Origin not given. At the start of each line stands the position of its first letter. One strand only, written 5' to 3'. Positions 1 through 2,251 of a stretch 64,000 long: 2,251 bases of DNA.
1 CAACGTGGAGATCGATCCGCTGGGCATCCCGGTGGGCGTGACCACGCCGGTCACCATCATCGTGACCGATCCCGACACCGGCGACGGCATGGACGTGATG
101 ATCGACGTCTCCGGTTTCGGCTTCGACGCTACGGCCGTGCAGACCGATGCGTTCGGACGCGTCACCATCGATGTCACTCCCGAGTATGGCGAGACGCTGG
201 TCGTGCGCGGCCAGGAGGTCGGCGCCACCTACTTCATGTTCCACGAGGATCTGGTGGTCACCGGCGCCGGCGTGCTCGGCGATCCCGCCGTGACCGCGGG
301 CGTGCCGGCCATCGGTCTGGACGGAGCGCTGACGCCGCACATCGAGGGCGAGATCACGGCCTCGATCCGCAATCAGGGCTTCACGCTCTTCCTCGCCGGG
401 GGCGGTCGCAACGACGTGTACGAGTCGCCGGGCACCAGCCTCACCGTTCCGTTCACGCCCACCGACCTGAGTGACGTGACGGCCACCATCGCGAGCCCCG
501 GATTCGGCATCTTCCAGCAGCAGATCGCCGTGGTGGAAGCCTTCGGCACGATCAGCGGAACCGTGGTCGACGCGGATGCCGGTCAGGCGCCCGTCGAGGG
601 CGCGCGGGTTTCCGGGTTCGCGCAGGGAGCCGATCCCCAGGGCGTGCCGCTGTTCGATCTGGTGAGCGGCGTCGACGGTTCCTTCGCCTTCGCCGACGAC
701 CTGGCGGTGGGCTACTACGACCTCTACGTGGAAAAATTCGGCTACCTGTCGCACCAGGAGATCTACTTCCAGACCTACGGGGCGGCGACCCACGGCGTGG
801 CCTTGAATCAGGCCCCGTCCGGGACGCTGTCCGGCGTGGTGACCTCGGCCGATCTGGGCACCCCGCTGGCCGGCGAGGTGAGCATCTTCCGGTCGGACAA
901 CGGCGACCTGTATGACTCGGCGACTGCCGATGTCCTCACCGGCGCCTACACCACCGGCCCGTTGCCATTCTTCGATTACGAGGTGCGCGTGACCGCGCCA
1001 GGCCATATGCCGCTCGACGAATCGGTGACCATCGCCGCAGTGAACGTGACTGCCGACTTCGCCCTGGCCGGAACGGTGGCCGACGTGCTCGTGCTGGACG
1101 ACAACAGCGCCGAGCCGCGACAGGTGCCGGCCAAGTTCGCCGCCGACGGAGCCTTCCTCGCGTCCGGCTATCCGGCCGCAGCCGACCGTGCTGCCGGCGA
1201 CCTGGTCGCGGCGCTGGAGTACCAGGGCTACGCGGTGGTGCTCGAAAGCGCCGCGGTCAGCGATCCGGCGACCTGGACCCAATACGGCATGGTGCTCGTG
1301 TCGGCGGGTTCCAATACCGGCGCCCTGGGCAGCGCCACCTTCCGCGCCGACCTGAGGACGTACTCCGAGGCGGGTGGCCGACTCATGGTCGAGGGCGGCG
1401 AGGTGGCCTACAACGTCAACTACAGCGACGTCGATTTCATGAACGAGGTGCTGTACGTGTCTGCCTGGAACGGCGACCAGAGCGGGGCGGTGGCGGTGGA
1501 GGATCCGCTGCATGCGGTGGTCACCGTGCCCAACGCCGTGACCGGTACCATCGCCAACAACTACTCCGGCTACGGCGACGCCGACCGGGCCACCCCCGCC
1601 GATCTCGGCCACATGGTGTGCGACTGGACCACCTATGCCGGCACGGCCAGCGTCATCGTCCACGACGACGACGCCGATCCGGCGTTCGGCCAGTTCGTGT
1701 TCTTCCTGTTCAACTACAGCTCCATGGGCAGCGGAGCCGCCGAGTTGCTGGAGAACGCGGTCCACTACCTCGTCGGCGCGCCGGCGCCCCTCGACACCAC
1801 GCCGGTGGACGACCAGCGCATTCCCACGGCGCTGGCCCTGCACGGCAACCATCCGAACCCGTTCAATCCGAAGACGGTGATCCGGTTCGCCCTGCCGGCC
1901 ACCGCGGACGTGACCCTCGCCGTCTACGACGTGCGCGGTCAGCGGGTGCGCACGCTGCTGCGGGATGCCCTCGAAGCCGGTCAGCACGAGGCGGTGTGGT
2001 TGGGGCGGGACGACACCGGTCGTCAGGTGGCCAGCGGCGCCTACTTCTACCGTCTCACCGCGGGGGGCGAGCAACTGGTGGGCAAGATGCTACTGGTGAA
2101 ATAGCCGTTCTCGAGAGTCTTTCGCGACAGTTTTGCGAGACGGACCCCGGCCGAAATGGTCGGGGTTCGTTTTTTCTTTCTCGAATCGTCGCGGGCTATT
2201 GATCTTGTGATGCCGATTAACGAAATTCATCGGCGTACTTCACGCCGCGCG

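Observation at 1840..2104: Family of four large secreted proteins sharing a ~85-aa C-terminal Por_Secre_tail/FlgD-Ig-like sorting domain in a high-GC genome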

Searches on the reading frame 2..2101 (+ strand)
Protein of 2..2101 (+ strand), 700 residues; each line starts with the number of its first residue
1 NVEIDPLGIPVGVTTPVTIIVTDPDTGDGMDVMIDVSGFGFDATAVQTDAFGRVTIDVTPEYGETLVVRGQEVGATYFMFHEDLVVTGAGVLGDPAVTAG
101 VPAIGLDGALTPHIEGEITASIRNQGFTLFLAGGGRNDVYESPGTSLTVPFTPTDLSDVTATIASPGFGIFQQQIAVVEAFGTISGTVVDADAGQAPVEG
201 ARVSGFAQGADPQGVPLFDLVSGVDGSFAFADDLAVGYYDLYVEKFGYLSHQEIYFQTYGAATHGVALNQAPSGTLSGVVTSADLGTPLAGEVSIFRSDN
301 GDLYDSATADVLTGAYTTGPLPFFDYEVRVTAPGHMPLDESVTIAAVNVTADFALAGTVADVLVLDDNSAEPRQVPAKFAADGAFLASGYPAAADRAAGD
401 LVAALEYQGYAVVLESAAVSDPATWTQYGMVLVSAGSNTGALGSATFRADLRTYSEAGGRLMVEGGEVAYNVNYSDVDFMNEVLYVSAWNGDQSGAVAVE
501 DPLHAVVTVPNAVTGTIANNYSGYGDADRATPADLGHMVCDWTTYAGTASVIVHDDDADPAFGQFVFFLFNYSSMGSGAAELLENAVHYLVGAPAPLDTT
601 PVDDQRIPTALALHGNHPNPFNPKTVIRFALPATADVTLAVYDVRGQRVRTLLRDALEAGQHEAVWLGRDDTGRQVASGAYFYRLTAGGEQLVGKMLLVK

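Call 7: search_protein_families(library=pfam, proteins=[window:2-2101:+], max_evalue=0.1)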
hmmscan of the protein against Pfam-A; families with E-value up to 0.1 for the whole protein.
window:2-2101:+ (700 aa): 6 families
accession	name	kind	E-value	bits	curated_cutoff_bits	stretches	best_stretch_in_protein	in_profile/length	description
PF13620.12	CarboxypepD_reg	-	1.4e-12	48.2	32.3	2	183-253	1-64/82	Carboxypeptidase regulatory-like domain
PF13860.13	FlgD_ig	-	6e-11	42.6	27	1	627-687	14-75/79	FlgD Ig-like domain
PF18962.6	Por_Secre_tail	-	0.0036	18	27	1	618-696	3-73/75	Secretion system C-terminal sorting domain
PF13715.12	CarbopepD_reg_2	-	0.0053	17.2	32.2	0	184-252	1-59/88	CarboxypepD_reg-like domain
PF13585.12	CHU_C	-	0.033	14.8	27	1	634-688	26-74/86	CHU_C Type IX secretion signal domain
PF08308.17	PEGA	-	0.066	13.6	20.8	0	325-346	36-57/71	PEGA domain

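Call 8: search_protein_families(library=ncbifam, proteins=[window:2-2101:+], max_evalue=0.1)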
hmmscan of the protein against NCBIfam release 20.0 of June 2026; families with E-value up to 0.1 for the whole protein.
window:2-2101:+ (700 aa): 9 families
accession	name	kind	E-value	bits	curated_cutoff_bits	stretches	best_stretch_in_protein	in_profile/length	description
NF033707.1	T9SS_sortase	equivalog_domain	1.5e-07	29.5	420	1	614-687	999-1077/1095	type IX secretion system sortase PorU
NF005176.1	PRK06655.1-1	equivalog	4.7e-07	29.9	230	1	632-692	94-156/197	flagellar hook assembly protein FlgD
TIGR04183.1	Por_Secre_tail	domain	1.1e-05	25.4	23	1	618-696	3-69/72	T9SS type A sorting domain-containing protein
NF052323.1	T9SSA_dep_M6i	equivalog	9.5e-05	20.5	600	1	616-687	960-1026/1043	T9SS-dependent M6-like inactivated metalloprotease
NF009276.0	PRK12633.1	equivalog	0.00032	20.5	383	1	634-687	128-181/234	flagellar basal body rod modification protein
NF009453.0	PRK12813.1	equivalog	0.0032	17.1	264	1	632-686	120-172/223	flagellar basal body rod modification protein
NF009452.0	PRK12812.1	equivalog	0.017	14.4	258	1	636-684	153-203/289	flagellar basal body rod modification protein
NF009277.0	PRK12634.1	equivalog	0.025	14.7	333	1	632-682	119-169/221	flagellar basal body rod modification protein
NF038113.1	T9SSA_dep_M36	equivalog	0.065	11.3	885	1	616-691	795-861/869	T9SS-dependent M36 family metallopeptidase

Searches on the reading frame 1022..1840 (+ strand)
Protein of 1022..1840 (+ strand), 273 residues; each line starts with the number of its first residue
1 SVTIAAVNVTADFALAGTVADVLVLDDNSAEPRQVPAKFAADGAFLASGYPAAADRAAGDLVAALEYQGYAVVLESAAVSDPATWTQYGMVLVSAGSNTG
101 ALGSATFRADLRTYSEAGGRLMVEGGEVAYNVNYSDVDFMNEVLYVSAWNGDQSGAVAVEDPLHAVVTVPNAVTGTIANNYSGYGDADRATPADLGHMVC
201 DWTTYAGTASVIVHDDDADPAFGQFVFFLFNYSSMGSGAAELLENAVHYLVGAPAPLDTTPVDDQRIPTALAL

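Call 89: search_solved_structures(query=window:1022-1840:+, max_evalue=1)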
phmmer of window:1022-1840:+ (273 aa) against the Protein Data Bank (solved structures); distinct sequences matched with E-value up to 1: 1.
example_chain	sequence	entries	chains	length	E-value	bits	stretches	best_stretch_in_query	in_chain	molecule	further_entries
7b5v_A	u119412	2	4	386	0.93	12.4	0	67-97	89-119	Carbohydrate Esterase family 1 protein with an N-terminal carbohydrate binding module fami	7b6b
